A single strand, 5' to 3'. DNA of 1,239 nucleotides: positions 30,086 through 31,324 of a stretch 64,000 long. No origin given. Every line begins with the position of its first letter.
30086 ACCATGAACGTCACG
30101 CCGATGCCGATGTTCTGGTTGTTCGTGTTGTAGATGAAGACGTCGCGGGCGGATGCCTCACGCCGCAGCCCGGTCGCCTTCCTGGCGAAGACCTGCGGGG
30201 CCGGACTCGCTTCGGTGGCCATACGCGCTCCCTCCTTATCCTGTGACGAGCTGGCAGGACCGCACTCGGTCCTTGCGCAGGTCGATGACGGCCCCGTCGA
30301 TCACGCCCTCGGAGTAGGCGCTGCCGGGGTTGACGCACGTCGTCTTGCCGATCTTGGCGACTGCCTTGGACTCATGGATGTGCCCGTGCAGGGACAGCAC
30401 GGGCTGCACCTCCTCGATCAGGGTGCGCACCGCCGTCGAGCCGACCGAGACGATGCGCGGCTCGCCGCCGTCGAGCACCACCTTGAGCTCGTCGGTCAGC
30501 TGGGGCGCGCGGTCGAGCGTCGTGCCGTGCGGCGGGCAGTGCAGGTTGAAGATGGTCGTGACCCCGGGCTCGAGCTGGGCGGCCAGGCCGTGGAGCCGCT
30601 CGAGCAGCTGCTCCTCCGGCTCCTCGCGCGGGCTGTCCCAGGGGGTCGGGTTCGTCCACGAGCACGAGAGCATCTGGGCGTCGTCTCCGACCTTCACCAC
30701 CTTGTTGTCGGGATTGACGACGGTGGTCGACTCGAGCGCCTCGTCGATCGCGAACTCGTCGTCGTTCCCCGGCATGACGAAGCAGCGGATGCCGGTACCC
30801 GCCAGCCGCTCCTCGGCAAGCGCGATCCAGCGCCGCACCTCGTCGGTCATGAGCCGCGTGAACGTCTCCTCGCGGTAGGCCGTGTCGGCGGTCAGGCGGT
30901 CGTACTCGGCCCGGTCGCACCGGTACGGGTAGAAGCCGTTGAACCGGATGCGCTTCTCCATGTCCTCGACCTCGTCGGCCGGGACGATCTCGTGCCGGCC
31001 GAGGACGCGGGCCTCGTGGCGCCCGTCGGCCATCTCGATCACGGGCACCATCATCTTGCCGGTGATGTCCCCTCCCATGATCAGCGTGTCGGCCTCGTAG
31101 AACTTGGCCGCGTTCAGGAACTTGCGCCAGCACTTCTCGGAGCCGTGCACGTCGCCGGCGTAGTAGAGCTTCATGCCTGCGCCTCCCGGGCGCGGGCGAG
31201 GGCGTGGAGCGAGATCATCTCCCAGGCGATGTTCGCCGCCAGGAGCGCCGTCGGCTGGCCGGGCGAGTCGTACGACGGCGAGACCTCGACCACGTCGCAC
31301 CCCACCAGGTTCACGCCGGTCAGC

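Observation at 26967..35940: PucR-controlled seven-gene operon with two ureohydrolases, plus a convergent DUF1989 gene: candidate guanidino-compound catabolic island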

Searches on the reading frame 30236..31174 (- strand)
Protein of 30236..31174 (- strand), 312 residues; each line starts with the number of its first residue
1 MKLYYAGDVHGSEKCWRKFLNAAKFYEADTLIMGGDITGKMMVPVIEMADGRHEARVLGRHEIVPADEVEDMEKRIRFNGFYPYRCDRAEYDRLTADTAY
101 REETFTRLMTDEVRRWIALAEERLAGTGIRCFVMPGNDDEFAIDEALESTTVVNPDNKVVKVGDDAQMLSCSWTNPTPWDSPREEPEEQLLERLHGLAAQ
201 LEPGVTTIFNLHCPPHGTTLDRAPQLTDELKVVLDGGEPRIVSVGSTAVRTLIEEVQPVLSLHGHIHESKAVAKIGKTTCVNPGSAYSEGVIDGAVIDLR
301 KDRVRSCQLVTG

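Call 6: search_protein_families(library=pfam, proteins=[window:30236-31174:-], max_evalue=0.01)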
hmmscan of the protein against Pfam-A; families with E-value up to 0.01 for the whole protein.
window:30236-31174:- (312 aa): 3 families
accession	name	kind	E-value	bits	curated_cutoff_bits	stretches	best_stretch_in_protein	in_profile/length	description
PF12850.12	Metallophos_2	-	3.2e-07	30.9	27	1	255-288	105-137/154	Calcineurin-like phosphoesterase superfamily domain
PF14582.11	Metallophos_3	-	8.8e-06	25.7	28.2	1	244-305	197-255/259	Metallophosphoesterase, calcineurin superfamily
PF00149.33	Metallophos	-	0.00011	23.2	21.5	1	1-268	1-190/191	Calcineurin-like phosphoesterase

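Call 7: search_protein_families(library=ncbifam, proteins=[window:30236-31174:-], max_evalue=0.01)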
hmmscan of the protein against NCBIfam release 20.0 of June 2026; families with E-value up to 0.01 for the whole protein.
window:30236-31174:- (312 aa): 3 families
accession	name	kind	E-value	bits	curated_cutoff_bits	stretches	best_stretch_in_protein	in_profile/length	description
NF006988.0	PRK09453.1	equivalog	2.6e-06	27.4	117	1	1-37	1-37/183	phosphodiesterase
TIGR00040.1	yfcE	subfamily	0.00061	19.9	56.25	0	250-286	99-134/158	YfcE family phosphodiesterase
NF003743.0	PRK05340.1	equivalog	0.0035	16.6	134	0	114-166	57-110/242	UDP-2,3-diacylglucosamine diphosphatase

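Call 11: find_homologous_proteins(query=window:30236-31174:-)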
Query window:30236-31174:- (312 aa): 7703 proteins with E <= 0.001 among 8000 candidates; the best 120 are listed.
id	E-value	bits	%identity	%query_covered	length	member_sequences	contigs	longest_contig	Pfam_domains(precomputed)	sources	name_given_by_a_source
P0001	4.7e-200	681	94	100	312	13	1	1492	PF12850.13,PF14582.12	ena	-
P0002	7.5e-197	671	92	100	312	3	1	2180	PF12850.13,PF14582.12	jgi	-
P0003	2.6e-195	666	92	100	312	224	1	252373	PF12850.13,PF14582.12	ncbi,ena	-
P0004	5.7e-194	661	91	100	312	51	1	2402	PF12850.13,PF14582.12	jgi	jgi:Icc-related predicted phosphoesterase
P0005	1.1e-193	660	91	100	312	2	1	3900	PF12850.13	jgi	jgi:Icc-related predicted phosphoesterase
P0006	9.4e-182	621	85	100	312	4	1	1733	PF12850.13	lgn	-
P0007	3.1e-181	620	85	100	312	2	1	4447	PF12850.13,PF14582.12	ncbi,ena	-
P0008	1.4e-179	614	84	100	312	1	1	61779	-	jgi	jgi:uncharacterized protein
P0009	4.1e-179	613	84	100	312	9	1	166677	PF14582.12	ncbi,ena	-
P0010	7.6e-178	608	82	100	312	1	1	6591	PF14582.12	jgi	jgi:uncharacterized protein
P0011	1.2e-177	608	82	100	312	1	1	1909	PF12850.13,PF14582.12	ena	-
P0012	1.4e-177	608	83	100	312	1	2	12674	PF14582.12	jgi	-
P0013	1.6e-177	607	82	100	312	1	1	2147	PF14582.12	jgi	jgi:Icc-related predicted phosphoesterase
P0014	3.3e-176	603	81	100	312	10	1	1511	PF14582.12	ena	-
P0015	4.6e-176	603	83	100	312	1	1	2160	PF12850.13,PF14582.12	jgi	jgi:Icc-related predicted phosphoesterase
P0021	7.6e-175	599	82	100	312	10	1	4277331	PF14582.12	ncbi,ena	-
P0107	2.9e-125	436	61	100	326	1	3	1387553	PF12850.13,PF00149.34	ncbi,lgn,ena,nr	ncbi:hypothetical protein HRbin28_00926 [bacterium HR28]|nr:hypothetical protein HRbin28_00926 [bact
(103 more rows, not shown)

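Call 14: find_related_loci(query=A1, collection=genome_contigs, flank=10000)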
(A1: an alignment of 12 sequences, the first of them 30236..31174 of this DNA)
Query A1 (312 aa) in genome_contigs; peptide patterns used: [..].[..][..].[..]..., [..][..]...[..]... (x = any residue, [..] = any of these).
598 stretches matched a pattern (row limit reached: there are more); 560 encode a relative of the query (tblastn E <= 1e-3); the best 80 are kept; 80 distinct loci.
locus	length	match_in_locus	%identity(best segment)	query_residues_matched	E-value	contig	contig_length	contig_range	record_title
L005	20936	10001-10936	92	1-312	0e+0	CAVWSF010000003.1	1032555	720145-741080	MAG: uncultured Actinomycetes bacterium isolate MFD04944.bin.1.18 genome assembly, contig: contig_26826, whole genome sh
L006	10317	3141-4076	91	1-312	0e+0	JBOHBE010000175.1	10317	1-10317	MAG: Gaiellales bacterium isolate TC-S_metawrap_bin.201 k127_1846693, whole genome shotgun sequence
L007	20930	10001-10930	85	3-312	0e+0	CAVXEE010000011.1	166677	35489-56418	MAG: uncultured Actinomycetes bacterium isolate MFD02134.bin.2.215 genome assembly, contig: contig_81180, whole genome s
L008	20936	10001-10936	81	1-312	1e-175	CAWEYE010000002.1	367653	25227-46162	MAG: uncultured Actinomycetes bacterium isolate MFD06085.bin.2.158 genome assembly, contig: contig_18431, whole genome s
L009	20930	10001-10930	81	3-312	5e-174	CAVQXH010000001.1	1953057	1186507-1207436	MAG: uncultured Actinomycetes bacterium isolate MFD10113.bin.3.495 genome assembly, contig: contig_1638, whole genome sh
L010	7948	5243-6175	80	1-312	5e-173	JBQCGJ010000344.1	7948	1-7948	MAG: Gaiellales bacterium isolate bin260 k141_484763, whole genome shotgun sequence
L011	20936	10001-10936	81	1-312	7e-167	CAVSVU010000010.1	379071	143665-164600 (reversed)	MAG: uncultured Actinomycetes bacterium isolate MFD05841.bin.1.21 genome assembly, contig: contig_23042, whole genome sh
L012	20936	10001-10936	81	1-312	6e-177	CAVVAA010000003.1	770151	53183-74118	MAG: uncultured Actinomycetes bacterium isolate MFD05513.bin.2.233 genome assembly, contig: contig_2961, whole genome sh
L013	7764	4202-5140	61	1-312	4e-129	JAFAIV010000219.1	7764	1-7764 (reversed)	MAG: Actinomycetota bacterium isolate CP_BE_BS_R1_8 BE_BS_R1_k147_3176472, whole genome shotgun sequence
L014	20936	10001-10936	61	1-312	2e-128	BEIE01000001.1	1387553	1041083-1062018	Bacterium HR28 DNA, contig: NODE_3_1, isolate: HRbin28, whole genome shotgun sequence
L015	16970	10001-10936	60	1-312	5e-127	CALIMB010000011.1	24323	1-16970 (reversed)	MAG: uncultured Thermomicrobium sp. isolate S1_Bin_Bin_138_sub_1 genome assembly, contig: c_000000473676, whole genome s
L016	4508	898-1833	60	1-312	3e-127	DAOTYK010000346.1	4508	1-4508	MAG TPA_asm: Thermomicrobium sp. isolate H24_335 k119_1342448, whole genome shotgun sequence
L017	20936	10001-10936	60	1-312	7e-125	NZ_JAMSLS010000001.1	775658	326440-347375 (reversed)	Thermomicrobium sp. CFH 73360 Scaffold1, whole genome shotgun sequence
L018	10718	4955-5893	58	1-312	1e-121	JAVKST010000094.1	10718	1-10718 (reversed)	MAG: Gaiellaceae bacterium isolate PQ2_30S_bin_8 c_000000001280, whole genome shotgun sequence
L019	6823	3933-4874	57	1-312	1e-120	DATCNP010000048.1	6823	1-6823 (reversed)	MAG TPA_asm: Solirubrobacteraceae bacterium isolate SMAG_U7178 k141_46868, whole genome shotgun sequence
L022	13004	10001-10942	54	1-312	5e-118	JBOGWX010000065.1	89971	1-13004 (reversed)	MAG: Actinomycetota bacterium isolate M3-S_metabat2.bin.336 k127_2366294, whole genome shotgun sequence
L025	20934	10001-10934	74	1-312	2e-134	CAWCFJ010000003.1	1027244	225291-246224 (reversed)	MAG: uncultured Actinomycetes bacterium isolate MFD09368.bin.3.189 genome assembly, contig: contig_13389, whole genome s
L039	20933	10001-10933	52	3-312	1e-101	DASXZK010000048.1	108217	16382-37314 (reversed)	MAG TPA_asm: Solirubrobacteraceae bacterium isolate SMAG_U4849 k141_1095819, whole genome shotgun sequence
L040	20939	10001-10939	46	2-312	3e-101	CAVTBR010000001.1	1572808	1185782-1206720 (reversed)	MAG: Candidatus Bathyarchaeota archaeon isolate MFD02248.bin.2.56 genome assembly, contig: contig_32965, whole genome sh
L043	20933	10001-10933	52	3-312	9e-101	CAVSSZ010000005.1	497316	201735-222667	MAG: uncultured Solirubrobacteraceae bacterium isolate MFD09671.bin.2.153 genome assembly, contig: contig_22372, whole g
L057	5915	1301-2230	50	2-311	6e-99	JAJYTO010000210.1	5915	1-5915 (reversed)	MAG: Bacillota bacterium isolate DX2.bin20 NODE_10693_length_5915_cov_1.875605, whole genome shotgun sequence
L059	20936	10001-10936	51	1-312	3e-99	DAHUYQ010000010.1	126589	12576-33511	MAG TPA_asm: Solirubrobacterales bacterium isolate clean274 k141_174199, whole genome shotgun sequence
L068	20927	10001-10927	51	2-312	7e-98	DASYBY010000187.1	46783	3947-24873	MAG TPA_asm: Baekduia sp. isolate SMAG_U4919 k141_752101, whole genome shotgun sequence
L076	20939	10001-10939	50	2-312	4e-97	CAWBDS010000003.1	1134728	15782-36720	MAG: uncultured Actinomycetes bacterium isolate MFD09603.bin.1.137 genome assembly, contig: contig_17301, whole genome s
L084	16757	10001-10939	50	2-312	3e-96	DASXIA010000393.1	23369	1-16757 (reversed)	MAG TPA_asm: Streptosporangiaceae bacterium isolate SMAG_U5209 k141_2769293, whole genome shotgun sequence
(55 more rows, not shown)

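Call 17: search_solved_structures(query=A1, max_evalue=1)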
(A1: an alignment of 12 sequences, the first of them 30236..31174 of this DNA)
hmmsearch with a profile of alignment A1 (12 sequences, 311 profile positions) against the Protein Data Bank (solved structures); distinct sequences matched with E-value up to 1: 11.
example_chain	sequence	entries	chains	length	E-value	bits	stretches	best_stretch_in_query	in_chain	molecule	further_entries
2yvt_A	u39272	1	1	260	0.023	17.1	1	244-289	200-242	Hypothetical protein aq_1956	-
2hyo_A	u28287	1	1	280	0.024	17.1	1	131-241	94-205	Rv0805N97A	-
2hyp_A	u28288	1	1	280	0.025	17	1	131-241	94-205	Hypothetical protein RV0805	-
2hy1_A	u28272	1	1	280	0.025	17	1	131-241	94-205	Rv0805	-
5wly_A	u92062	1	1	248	0.028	16.8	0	115-267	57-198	UDP-2,3-diacylglucosamine hydrolase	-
3ib7_A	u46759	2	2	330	0.041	16.3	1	131-241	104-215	Icc protein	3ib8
8qjz_A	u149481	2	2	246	0.05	16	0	113-168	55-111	UDP-2,3-diacylglucosamine hydrolase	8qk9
8s7f_A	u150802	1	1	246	0.17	14.3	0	225-269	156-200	UDP-2,3-diacylglucosamine hydrolase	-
8qk2_A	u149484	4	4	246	0.49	12.8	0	222-267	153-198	UDP-2,3-diacylglucosamine hydrolase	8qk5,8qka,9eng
6pj3_A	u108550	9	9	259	0.56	12.6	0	222-267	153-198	UDP-2,3-diacylglucosamine hydrolase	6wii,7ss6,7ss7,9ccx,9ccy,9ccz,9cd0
6ph9_A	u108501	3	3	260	0.57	12.6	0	222-267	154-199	UDP-2,3-diacylglucosamine hydrolase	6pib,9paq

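Call 18: find_encoding_contigs(protein=P0107, flank=8000, max_places=2)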
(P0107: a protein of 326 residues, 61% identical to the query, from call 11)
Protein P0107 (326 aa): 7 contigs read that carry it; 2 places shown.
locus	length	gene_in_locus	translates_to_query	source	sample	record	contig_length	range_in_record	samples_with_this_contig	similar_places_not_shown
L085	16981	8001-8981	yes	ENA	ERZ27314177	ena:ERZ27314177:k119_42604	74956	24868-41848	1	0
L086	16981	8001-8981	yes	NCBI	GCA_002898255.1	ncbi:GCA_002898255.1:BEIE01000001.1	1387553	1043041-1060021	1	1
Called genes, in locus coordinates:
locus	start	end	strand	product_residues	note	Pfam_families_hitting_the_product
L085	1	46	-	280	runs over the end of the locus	PF01925:TauE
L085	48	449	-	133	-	PF07843:DUF1634 (weak)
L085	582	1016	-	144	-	PF07843:DUF1634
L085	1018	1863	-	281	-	PF01925:TauE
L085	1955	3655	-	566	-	PF01019:G_glu_transpept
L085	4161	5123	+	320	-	PF02899:Phage_int_SAM_1, PF00589:Phage_integrase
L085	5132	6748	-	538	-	PF07931:CPT (weak), PF13671:AAA_33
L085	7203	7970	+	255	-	-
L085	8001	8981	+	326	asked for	PF00149:Metallophos (faint), PF12850:Metallophos_2 (faint)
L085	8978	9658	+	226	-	PF04199:Cyclase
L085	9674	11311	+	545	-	PF00324:AA_permease, PF13520:AA_permease_2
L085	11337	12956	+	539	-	PF13520:AA_permease_2, PF00324:AA_permease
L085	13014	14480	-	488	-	PF00115:COX1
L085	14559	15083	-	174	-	PF00116:COX2 (weak)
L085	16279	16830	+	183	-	PF06146:PsiE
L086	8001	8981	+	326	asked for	PF00149:Metallophos (faint), PF12850:Metallophos_2 (faint)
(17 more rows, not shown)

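Call 37: search_protein_families(library=pfam, proteins=[L084:7100-9223:+, L076:10917-11573:+, L043:4552-5382:+, L040:8284-9786:-, L043:3779-4570:+, L084:4526-5359:+, L017:10936-11595:+, L039:15901-16839:+], max_evalue=0.001)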
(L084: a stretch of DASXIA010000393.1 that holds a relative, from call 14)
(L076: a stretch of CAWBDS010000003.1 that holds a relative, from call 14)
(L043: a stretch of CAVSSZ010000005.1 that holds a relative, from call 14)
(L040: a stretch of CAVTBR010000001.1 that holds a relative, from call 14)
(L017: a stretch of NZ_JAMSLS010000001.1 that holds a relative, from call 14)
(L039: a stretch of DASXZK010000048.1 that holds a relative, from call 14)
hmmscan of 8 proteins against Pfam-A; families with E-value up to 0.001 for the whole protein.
L084:7100-9223:+ (707 aa): 2 families
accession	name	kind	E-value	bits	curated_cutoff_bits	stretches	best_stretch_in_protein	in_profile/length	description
PF00294.29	PfkB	-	1e-25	91.1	25.8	1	39-292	35-295/302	pfkB family carbohydrate kinase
PF01380.27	SIS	-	9.3e-20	71.2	25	1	387-486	6-105/131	SIS domain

L076:10917-11573:+ (218 aa): 2 families
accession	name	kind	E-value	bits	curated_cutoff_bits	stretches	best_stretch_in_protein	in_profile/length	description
PF18306.6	LDcluster4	-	1.8e-21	76.8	26.3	1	38-152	3-116/151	SLOG cluster4 family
PF03641.19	Lysine_decarbox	-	3e-09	37.6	27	1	80-198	1-126/131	Possible lysine decarboxylase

L043:4552-5382:+ (276 aa): 1 family
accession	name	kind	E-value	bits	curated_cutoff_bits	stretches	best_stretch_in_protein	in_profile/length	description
PF03437.21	BtpA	-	7.9e-64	216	30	1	17-270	2-253/254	BtpA family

L040:8284-9786:- (500 aa): 2 families
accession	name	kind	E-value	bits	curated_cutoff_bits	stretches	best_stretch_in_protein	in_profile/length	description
PF00370.27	FGGY_N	-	1.4e-60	205.4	28.8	1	6-254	1-245/245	FGGY family of carbohydrate kinases, N-terminal domain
PF02782.22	FGGY_C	-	2.2e-40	139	27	1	264-451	2-196/198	FGGY family of carbohydrate kinases, C-terminal domain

L043:3779-4570:+ (263 aa): 5 families
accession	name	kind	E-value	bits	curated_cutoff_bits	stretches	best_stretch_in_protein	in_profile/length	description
PF00455.28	DeoRC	-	2.2e-46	158.1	31.8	1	77-233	3-159/160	DeoR C terminal sensor domain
PF08220.18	HTH_DeoR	-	1e-14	54.4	21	1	7-60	1-54/57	DeoR-like helix-turn-helix domain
PF08279.18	HTH_11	-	3.1e-07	30.6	25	1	7-49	1-44/55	HTH domain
PF00392.27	GntR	-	2.4e-05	24.3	27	1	10-57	13-61/64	Bacterial regulatory proteins, gntR family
PF25213.1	HVO_A0261_N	-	0.00035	20.8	35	0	8-55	13-59/86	HVO_A0261 N-terminal domain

L084:4526-5359:+ (277 aa): 2 families
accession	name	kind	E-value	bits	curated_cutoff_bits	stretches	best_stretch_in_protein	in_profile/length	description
PF07702.18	UTRA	-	2.1e-29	102.5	23.8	1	108-246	1-140/141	UTRA domain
PF00392.27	GntR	-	9.4e-17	60.9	27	1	26-87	3-64/64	Bacterial regulatory proteins, gntR family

L017:10936-11595:+ (219 aa): 1 family
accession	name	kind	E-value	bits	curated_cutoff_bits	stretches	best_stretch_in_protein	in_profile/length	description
PF04199.19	Cyclase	-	1.6e-33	116.4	23.1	1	7-154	1-141/142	Putative cyclase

L039:15901-16839:+ (312 aa): 4 families
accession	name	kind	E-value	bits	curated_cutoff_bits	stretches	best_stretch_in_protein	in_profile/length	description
PF00005.33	ABC_tran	-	1.6e-26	94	25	1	28-163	2-136/137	ABC transporter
PF13304.12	AAA_21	-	4.6e-09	37.2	27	1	141-193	242-298/304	AAA domain, putative AbiEii toxin, Type IV TA system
PF13732.12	DrrA1-3_C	-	0.00011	23.3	27.4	1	217-296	1-79/81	ATP-binding protein DrrA1-3-like, C-terminal domain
PF13555.12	AAA_29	-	0.00086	19.5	27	0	32-57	17-42/61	P-loop containing region of AAA domain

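Call 38: predict_structure(alignment_id=A1)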
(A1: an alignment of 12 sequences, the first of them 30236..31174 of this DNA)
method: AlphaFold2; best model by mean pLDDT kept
length: 312 residues; sequences in the alignment: 12
mean_pLDDT: 86.8   pTM: 0.85
mean pLDDT of the five models: 86.8, 86.0, 84.5, 83.4, 82.8
residues with pLDDT >= 90: 200; 70-90: 76; 50-70: 19; < 50: 17
segments of 3 or more residues with pLDDT < 50: 225-238, 288-290
pLDDT, mean of each block of 10 residues (from residue 1): 88 87 94 83 94 90 96 88 95 96 94 94 93 91 90 94 93 85 93 98 96 87 51 42 83 97 74 92 65 83 91 66
secondary structure, 60 per line:
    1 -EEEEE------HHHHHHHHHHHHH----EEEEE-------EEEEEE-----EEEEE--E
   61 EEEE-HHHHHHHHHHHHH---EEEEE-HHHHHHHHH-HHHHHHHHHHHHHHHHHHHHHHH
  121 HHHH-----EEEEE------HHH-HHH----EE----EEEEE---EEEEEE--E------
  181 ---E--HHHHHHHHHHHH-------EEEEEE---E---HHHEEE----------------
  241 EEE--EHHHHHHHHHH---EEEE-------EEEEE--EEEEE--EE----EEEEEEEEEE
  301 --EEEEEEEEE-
elements in order: E2-6 H13-25 E30-34 E42-47 E53-57 E60-64 H66-78 E82-86 H88-96 H98-124 E130-134 E158-162 E166-171 H187-198 E206-211 E222-224 E241-243 H247-256 E260-263 E271-275 E278-282 E291-300 E303-311

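Call 42: fold_search(model_id=the predicted structure, library=pdb)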
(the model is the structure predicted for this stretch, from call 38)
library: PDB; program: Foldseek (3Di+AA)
matches with E <= 10: 1045; with E <= 0.001: 33
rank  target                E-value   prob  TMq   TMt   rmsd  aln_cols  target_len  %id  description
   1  2yvt                  1.6e-12  1.00  0.56  0.67   9.0       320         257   15  Crystal structure of aq_1956 (released 2007-10-16)
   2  1uf3_C                2.0e-07  1.00  0.53  0.71   7.3       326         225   14  Crystal structure of TT1561 of thermus thermophilus HB8 (released 2003-11-23)
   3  1uf3_A                3.1e-07  1.00  0.56  0.74   5.8       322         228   14  Crystal structure of TT1561 of thermus thermophilus HB8 (released 2003-11-23)
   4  1uf3_B                4.2e-07  1.00  0.51  0.68   7.7       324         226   14  Crystal structure of TT1561 of thermus thermophilus HB8 (released 2003-11-23)
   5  7dog_A                8.5e-07  1.00  0.49  0.48   7.5       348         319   12  Crystal structure of a nuclease and capping domain of SbcD from Staphylococcus aureus (released 2021-05-05)
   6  7yzo_B                1.6e-06  1.00  0.49  0.42   6.8       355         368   13  Endonuclease state of the E. coli Mre11-Rad50 (SbcCD) head complex bound to ADP and dsDNA (released 2022-08-17)
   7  1t70_A                2.9e-06  1.00  0.47  0.56   5.8       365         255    8  Crystal structure of a novel phosphatase from Deinococcus radiodurans (released 2004-12-07)
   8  3rl3                  5.3e-06  1.00  0.43  0.48   6.4       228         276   16  Rat metallophosphodiesterase MPPED2 (released 2011-08-10)
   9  3rl5                  5.9e-06  1.00  0.42  0.46   6.7       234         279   16  Rat metallophosphodiesterase MPPED2 H67R Mutant (released 2011-08-10)
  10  4lty_C                7.1e-06  1.00  0.49  0.47   8.5       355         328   12  Crystal Structure of E.coli SbcD at 1.8 A Resolution (released 2014-02-26)
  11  3rl4                  7.5e-06  1.00  0.43  0.48   6.4       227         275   16  Rat metallophosphodiesterase MPPED2 G252H Mutant (released 2011-08-10)
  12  4lu9_D                1.3e-05  1.00  0.48  0.44   8.0       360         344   12  Crystal structure of E.coli SbcD at 2.5 angstrom resolution (released 2014-08-27)
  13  7dog_B                1.6e-05  1.00  0.48  0.47   7.6       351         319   11  Crystal structure of a nuclease and capping domain of SbcD from Staphylococcus aureus (released 2021-05-05)
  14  4m0v_A                1.9e-05  1.00  0.48  0.46   8.6       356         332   13  Crystal structure of E.coli SbcD with Mn2+ (released 2014-02-26)
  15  8qka                  3.3e-05  1.00  0.37  0.48  12.1       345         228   14  Structure of K. pneumoniae LpxH in complex with JEDI-852 (released 2024-04-17)
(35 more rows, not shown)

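Call 44: find_encoding_contigs(protein=P0021, flank=10000, max_places=1)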
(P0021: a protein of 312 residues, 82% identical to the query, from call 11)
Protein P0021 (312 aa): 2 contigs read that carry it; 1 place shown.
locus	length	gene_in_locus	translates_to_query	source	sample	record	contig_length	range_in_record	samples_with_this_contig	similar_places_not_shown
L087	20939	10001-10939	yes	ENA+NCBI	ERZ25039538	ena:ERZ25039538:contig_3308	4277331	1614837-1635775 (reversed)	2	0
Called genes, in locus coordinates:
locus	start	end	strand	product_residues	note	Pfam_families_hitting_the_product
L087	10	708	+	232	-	PF07238:PilZ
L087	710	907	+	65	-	-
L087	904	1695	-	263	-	-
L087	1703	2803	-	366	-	PF08240:ADH_N, PF00107:ADH_zinc_N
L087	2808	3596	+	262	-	-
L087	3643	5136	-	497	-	PF07905:PucR, PF17853:GGDEF_2, PF13556:HTH_30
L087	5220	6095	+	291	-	PF01522:Polysacc_deac_1, PF10096:DUF2334 (faint)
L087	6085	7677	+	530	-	PF00324:AA_permease, PF13520:AA_permease_2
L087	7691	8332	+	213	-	PF08659:KR, PF00106:adh_short, PF13561:adh_short_C2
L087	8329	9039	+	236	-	PF00106:adh_short, PF13561:adh_short_C2, PF08659:KR (weak), PF23441:SDR (faint)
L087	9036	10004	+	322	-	PF00491:Arginase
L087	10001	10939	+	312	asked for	PF14582:Metallophos_3 (faint)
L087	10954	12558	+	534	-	PF13520:AA_permease_2, PF00324:AA_permease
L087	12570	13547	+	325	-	PF00491:Arginase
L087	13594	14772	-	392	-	PF00144:Beta-lactamase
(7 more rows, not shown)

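Call 45: find_encoding_contigs(protein=P0009, flank=10000, max_places=1)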
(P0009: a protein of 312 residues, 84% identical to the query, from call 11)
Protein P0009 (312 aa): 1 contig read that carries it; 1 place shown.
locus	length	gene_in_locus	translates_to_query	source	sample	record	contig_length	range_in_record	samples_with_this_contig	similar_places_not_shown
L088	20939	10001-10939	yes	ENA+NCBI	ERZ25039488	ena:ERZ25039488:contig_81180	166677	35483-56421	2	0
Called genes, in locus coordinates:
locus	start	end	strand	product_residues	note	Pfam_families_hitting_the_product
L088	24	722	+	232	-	PF07238:PilZ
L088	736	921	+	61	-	-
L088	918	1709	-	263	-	-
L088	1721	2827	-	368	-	PF08240:ADH_N, PF00107:ADH_zinc_N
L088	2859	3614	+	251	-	-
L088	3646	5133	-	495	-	PF07905:PucR, PF17853:GGDEF_2, PF13556:HTH_30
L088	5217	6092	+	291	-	PF01522:Polysacc_deac_1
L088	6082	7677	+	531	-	PF00324:AA_permease (weak), PF13520:AA_permease_2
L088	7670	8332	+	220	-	PF08659:KR, PF00106:adh_short, PF13561:adh_short_C2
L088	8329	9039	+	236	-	PF00106:adh_short, PF13561:adh_short_C2, PF08659:KR (weak)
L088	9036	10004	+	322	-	PF00491:Arginase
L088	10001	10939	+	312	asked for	PF14582:Metallophos_3 (faint)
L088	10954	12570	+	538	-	PF13520:AA_permease_2, PF00324:AA_permease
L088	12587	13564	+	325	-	PF00491:Arginase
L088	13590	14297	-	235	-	PF09859:Oxygenase-NA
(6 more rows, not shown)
